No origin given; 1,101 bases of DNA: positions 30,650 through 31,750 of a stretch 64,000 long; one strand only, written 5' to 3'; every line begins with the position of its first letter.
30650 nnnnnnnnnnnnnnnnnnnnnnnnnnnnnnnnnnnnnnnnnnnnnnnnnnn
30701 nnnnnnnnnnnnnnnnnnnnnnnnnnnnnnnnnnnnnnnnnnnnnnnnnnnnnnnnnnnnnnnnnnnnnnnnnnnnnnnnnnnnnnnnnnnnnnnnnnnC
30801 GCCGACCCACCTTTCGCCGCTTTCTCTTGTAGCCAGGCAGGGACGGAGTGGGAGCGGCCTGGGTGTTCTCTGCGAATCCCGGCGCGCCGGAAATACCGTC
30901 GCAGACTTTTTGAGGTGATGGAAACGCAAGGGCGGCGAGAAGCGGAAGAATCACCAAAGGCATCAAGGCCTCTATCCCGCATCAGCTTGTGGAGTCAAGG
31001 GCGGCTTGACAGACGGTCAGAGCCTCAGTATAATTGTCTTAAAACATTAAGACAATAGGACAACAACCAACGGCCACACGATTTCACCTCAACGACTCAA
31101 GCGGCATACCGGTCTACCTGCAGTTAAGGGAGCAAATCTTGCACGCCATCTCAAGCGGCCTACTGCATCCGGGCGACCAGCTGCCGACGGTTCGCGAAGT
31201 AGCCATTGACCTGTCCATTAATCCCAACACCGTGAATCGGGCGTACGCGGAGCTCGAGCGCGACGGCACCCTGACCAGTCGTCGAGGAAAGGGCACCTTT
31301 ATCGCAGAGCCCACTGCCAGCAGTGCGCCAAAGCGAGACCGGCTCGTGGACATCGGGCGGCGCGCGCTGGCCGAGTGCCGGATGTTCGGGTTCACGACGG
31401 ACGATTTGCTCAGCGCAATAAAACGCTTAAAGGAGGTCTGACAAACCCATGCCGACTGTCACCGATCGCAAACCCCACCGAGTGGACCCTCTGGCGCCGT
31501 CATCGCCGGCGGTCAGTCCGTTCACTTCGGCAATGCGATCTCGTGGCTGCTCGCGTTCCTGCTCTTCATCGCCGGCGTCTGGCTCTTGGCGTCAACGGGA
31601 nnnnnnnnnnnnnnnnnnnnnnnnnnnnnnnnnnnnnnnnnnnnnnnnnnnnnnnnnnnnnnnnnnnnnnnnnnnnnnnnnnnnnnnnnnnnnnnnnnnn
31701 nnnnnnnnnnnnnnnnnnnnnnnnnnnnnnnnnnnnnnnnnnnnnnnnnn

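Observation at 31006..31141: GntR regulator with a textbook sigma70 promoter, a palindromic operator at the TSS, and no canonical start codon for its conserved helix 1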

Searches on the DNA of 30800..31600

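Call 53: search_rna_families(source=window, start=30800, end=31600, threshold=evalue, max_evalue=1)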
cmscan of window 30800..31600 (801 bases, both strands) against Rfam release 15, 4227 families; matches with E-value up to 1: 0.
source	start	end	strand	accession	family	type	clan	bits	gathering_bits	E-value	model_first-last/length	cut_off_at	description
